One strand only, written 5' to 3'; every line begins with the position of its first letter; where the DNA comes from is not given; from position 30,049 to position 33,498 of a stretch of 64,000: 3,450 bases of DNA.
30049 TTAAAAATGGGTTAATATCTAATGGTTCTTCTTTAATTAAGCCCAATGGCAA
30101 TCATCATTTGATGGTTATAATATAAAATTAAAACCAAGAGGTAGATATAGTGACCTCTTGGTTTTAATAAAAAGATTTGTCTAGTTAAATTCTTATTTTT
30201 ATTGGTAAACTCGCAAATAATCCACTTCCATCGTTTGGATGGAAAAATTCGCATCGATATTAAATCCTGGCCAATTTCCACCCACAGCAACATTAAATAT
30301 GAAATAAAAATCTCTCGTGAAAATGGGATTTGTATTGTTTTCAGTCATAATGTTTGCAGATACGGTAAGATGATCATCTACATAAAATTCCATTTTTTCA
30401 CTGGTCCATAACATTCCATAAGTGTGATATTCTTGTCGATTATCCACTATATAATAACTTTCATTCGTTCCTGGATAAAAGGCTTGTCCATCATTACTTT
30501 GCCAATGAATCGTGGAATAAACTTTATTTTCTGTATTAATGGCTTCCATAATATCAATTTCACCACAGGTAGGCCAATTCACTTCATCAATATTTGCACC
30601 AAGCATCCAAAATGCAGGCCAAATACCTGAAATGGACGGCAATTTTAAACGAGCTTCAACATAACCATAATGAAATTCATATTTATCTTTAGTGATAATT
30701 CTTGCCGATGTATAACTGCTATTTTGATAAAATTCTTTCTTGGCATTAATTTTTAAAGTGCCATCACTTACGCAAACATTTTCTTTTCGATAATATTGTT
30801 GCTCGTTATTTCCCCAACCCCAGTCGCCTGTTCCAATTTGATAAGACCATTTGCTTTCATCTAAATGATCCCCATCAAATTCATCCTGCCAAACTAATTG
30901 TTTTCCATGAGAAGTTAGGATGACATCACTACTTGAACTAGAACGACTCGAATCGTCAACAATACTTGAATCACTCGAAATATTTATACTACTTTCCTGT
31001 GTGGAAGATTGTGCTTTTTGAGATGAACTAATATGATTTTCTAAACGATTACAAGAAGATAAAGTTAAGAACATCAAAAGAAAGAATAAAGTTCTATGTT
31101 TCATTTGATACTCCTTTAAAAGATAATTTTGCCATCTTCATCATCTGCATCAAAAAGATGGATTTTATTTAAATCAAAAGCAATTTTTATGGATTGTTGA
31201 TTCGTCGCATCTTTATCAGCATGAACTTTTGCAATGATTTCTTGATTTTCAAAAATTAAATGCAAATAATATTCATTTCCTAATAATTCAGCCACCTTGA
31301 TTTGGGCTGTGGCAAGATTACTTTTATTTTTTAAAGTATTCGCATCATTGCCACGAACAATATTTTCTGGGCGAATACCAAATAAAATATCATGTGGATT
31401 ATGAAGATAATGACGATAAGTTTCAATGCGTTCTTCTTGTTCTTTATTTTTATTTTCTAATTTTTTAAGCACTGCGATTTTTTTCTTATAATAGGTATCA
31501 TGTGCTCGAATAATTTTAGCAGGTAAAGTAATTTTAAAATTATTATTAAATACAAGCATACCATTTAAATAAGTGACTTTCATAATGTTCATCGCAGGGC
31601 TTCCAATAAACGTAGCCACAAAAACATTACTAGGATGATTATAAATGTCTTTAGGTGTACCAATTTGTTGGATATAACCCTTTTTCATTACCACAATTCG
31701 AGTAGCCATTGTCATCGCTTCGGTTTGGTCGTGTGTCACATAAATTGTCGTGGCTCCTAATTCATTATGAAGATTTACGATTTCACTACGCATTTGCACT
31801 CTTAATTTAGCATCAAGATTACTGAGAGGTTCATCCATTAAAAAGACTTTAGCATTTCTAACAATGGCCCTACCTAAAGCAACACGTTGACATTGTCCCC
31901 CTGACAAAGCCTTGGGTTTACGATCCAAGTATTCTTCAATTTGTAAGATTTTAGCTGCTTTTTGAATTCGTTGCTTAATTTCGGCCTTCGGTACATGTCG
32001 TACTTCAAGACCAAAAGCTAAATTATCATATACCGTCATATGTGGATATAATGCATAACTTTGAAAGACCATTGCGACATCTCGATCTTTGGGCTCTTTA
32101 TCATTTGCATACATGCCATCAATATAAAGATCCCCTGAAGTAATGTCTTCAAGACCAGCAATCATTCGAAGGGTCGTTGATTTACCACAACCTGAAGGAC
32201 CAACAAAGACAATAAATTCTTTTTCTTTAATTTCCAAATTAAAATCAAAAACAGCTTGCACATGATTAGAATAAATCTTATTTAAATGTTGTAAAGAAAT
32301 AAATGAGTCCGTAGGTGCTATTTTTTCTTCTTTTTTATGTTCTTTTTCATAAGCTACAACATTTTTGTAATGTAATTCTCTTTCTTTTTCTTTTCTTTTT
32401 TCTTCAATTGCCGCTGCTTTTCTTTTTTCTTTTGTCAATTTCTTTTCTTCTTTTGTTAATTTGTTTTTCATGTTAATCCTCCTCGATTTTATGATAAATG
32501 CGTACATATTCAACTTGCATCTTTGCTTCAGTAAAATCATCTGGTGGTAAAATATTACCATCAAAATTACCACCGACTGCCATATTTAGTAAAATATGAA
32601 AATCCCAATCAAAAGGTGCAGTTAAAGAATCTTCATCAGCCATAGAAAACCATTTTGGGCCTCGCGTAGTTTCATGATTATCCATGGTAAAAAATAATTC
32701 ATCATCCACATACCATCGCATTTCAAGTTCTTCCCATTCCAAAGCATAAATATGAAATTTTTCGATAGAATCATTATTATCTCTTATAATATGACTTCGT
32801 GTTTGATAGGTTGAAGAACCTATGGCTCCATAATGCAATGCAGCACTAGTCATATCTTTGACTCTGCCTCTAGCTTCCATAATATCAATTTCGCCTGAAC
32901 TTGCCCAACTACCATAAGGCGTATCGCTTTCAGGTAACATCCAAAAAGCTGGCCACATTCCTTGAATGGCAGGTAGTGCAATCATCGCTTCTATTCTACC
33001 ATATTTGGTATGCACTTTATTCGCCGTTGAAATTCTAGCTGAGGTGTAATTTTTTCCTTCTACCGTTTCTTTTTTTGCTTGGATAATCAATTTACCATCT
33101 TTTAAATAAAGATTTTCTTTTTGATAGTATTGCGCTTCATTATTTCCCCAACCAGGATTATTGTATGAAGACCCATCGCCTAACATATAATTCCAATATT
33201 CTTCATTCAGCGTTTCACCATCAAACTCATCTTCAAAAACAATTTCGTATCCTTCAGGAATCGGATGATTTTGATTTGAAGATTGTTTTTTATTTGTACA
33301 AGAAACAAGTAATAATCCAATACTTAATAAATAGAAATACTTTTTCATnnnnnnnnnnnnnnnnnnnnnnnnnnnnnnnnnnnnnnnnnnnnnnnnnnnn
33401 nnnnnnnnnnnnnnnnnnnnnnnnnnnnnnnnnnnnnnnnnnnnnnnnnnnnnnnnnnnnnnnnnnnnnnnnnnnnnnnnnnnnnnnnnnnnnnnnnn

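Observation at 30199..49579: Gram-positive beta-glucan (laminarin-type) utilisation locus with three GH16, a GH30 and a 1028-aa putative phosphorylase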

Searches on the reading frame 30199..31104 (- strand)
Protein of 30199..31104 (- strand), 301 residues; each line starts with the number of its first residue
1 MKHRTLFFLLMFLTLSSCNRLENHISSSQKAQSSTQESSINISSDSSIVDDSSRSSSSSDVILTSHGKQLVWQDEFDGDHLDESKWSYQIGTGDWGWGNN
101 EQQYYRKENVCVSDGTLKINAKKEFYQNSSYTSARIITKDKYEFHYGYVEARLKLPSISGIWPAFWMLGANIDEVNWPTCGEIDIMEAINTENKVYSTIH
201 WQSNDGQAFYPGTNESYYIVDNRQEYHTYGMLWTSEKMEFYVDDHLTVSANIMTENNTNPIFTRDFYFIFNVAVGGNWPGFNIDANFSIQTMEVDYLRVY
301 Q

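Call 4: search_protein_families(library=pfam, proteins=[window:30199-31104:-], max_evalue=0.01)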
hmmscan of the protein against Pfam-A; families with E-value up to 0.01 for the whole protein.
window:30199-31104:- (301 aa): 3 families
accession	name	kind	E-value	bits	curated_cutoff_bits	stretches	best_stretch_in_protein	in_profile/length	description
PF00722.28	Glyco_hydro_16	-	1e-21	77.6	22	1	102-296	6-173/175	Glycosyl hydrolases family 16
PF03935.22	SKN1_KRE6_Sbg1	-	8.5e-16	57.9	30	2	5-169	55-223/501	Beta-glucan synthesis-associated protein SKN1/KRE6/Sbg1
PF10287.16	YJL171C_Tos1_C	-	1.5e-05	25.1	27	1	163-251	122-219/228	Cell wall protein YJL171C/Tos1, C-terminal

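Call 7: search_protein_families(library=ncbifam, proteins=[window:30199-31104:-], max_evalue=0.01)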
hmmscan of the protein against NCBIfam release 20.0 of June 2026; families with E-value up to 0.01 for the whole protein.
window:30199-31104:- (301 aa): 4 families
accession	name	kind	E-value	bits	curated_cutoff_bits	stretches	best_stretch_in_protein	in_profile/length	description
NF052454.1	BtaGlycanEglC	equivalog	2.6e-23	82.7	700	1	30-301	198-457/459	endo-1,3-1,4-beta-glycanase EglC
NF041449.1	K_carrageenase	equivalog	1.8e-12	47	350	1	72-192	28-150/283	kappa-carrageenase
NF052392.1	BetGlycExoK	equivalog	5.2e-11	42.5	350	1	72-249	35-197/261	endo-1,3-1,4-beta-glycanase ExoK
NF047856.1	BGlucanaseBglS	equivalog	3.6e-08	33.2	300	1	73-251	28-192/237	beta-glucanase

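Call 87: search_solved_structures(query=window:30199-31104:-, max_evalue=1e-20)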
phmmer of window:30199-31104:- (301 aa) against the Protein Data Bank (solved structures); distinct sequences matched with E-value up to 1e-20: 27.
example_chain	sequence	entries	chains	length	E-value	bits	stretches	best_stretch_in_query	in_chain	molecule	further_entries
6jh5_A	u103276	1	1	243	7.5e-63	215.9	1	69-301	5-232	LamCAT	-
6jhj_A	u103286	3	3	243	4.1e-62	213.5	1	69-301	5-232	LamCAT | laminarinase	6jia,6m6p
4crq_A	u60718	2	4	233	2e-60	207.9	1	69-301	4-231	ENDO-1,3-BETA-GLUCANASE, FAMILY GH16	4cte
5wut_A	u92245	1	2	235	2.8e-59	204.2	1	66-301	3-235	ULam111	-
3azx_A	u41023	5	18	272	9.7e-54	186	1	69-301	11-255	Laminarinase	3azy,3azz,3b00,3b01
4dfs_A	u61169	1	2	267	1e-53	185.9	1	69-301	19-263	Glycoside hydrolase, family 16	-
2vy0_A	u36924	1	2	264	1e-49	172.8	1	67-300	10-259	ENDO-BETA-1,3-GLUCANASE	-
7wwc_A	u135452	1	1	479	3.7e-44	154.5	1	65-301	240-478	beta-1,3(4)-glucanase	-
7ww4_A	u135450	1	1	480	3.7e-44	154.5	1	65-301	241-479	beta-1,3(4)-glucanase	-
2hyk_A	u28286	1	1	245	1.5e-42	149.3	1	69-301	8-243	Beta-1,3-glucanase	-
3atg_A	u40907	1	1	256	2e-42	148.8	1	69-300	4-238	GLUCANASE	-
9vmv_A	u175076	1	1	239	1.4e-41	146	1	69-300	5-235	Beta-1,3-glucanase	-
9voq_A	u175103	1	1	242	1.5e-41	146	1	69-300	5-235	Beta-1,3-glucanase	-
3iln_A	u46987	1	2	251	1.5e-41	145.9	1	69-301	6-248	Laminarinase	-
9voo_A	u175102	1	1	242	3.6e-41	144.7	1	69-300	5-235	Hydrolase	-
6xof_A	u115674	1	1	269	4.8e-38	134.4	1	68-301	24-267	GH16 family protein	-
6xqf_A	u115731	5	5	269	2.3e-37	132.2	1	68-301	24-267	GH16 family protein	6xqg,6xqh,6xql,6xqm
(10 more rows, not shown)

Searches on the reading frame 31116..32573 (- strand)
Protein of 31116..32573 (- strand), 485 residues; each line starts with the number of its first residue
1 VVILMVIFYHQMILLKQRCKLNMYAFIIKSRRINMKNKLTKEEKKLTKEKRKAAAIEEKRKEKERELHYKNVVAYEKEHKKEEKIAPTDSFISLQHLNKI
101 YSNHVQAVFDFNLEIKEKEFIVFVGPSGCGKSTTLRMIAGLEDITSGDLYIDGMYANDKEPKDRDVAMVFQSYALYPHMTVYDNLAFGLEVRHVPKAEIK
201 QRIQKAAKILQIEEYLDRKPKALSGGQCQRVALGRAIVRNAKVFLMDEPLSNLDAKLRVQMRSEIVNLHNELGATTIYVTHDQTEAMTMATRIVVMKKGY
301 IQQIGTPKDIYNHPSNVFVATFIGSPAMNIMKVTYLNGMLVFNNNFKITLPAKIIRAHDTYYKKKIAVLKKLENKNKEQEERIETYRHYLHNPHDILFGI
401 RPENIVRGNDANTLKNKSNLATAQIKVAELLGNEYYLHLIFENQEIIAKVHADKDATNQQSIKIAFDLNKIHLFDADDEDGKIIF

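Call 4: search_protein_families(library=pfam, proteins=[window:31116-32573:-], max_evalue=0.01)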
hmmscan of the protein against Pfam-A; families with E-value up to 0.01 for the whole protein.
window:31116-32573:- (485 aa): 8 families
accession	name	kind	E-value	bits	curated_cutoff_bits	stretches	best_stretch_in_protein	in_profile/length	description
PF00005.33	ABC_tran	-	4.6e-32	111.9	25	1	110-250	3-136/137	ABC transporter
PF17912.7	OB_MalK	-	1.5e-08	35.8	27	1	324-360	1-38/53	MalK OB fold domain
PF03215.21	Rad17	-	2.7e-05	24.6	23.8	1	110-186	37-113/186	Rad17 P-loop domain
PF13304.12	AAA_21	-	0.00011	22.9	27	0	120-150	1-34/304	AAA domain, putative AbiEii toxin, Type IV TA system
PF13401.12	AAA_22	-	0.0003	21.6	27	1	117-195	4-64/130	AAA domain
PF03193.22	RsgA_GTPase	-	0.0042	17.3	30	0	115-144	104-132/174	RsgA GTPase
PF02463.25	SMC_N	-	0.0067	16.3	40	1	117-298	23-216/220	RecF/RecN/SMC N terminal domain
PF08402.16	TOBE_2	-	0.0072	16.9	21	0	399-474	2-76/76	TOBE domain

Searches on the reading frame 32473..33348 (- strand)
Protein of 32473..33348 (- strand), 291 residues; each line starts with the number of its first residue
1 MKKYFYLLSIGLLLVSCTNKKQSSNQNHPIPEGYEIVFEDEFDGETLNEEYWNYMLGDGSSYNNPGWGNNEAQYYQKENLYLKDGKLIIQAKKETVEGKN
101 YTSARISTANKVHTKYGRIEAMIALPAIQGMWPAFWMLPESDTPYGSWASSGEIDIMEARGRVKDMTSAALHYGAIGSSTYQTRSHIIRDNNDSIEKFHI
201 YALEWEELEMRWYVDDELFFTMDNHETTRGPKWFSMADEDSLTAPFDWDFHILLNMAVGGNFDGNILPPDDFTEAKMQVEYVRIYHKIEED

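Call 4: search_protein_families(library=pfam, proteins=[window:32473-33348:-], max_evalue=0.01)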
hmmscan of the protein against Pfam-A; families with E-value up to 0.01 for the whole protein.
window:32473-33348:- (291 aa): 2 families
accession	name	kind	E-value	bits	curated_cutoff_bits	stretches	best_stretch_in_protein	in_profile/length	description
PF00722.28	Glyco_hydro_16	-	1.1e-20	74.2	22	1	75-230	9-143/175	Glycosyl hydrolases family 16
PF03935.22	SKN1_KRE6_Sbg1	-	6.8e-15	54.9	30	2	25-138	108-222/501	Beta-glucan synthesis-associated protein SKN1/KRE6/Sbg1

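Call 7: search_protein_families(library=ncbifam, proteins=[window:32473-33348:-], max_evalue=0.01)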
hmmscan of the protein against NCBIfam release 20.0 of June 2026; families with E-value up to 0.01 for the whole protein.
window:32473-33348:- (291 aa): 4 families
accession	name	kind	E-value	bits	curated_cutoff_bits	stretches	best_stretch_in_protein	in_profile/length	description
NF052454.1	BtaGlycanEglC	equivalog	2e-21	76.4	700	1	89-285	284-456/459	endo-1,3-1,4-beta-glycanase EglC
NF047856.1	BGlucanaseBglS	equivalog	5.5e-09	35.9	300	1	61-225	39-194/237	beta-glucanase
NF041449.1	K_carrageenase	equivalog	2.7e-08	33.4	350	1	35-158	25-145/283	kappa-carrageenase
NF052392.1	BetGlycExoK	equivalog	1.3e-06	28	350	1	37-223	34-199/261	endo-1,3-1,4-beta-glycanase ExoK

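Call 33: search_solved_structures(query=window:32473-33348:-, max_evalue=1e-10)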
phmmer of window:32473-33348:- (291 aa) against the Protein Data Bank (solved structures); distinct sequences matched with E-value up to 1e-10: 32.
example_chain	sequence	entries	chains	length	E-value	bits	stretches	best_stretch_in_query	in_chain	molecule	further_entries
5wut_A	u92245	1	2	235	6.6e-46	160.1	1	32-285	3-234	ULam111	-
6jh5_A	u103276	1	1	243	1.5e-45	158.9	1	34-289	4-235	LamCAT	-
3azx_A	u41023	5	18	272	2.7e-45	158.1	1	32-287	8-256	Laminarinase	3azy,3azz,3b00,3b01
3iln_A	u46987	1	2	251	3e-45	157.9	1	34-289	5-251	Laminarinase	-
2vy0_A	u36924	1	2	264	3.5e-45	157.7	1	34-286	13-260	ENDO-BETA-1,3-GLUCANASE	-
4dfs_A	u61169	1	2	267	3.7e-45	157.6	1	31-286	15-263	Glycoside hydrolase, family 16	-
6jhj_A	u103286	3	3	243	8.4e-45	156.5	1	34-289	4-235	LamCAT | laminarinase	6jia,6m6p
7wwc_A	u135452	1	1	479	9.2e-44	153.1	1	27-287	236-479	beta-1,3(4)-glucanase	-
7ww4_A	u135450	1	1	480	9.3e-44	153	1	27-287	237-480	beta-1,3(4)-glucanase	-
4crq_A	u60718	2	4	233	4.6e-42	147.5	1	33-287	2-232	ENDO-1,3-BETA-GLUCANASE, FAMILY GH16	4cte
2hyk_A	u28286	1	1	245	1e-37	133.2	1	36-286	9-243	Beta-1,3-glucanase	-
3atg_A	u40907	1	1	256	1.2e-32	116.5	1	35-286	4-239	GLUCANASE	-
9voq_A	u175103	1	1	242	2.3e-32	115.7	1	35-286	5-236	Beta-1,3-glucanase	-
9vmv_A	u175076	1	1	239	2.3e-32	115.6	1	35-286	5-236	Beta-1,3-glucanase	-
4bq1_A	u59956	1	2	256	3.5e-32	115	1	35-285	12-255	ENDO-1,3-BETA-GLUCANASE, FAMILY GH16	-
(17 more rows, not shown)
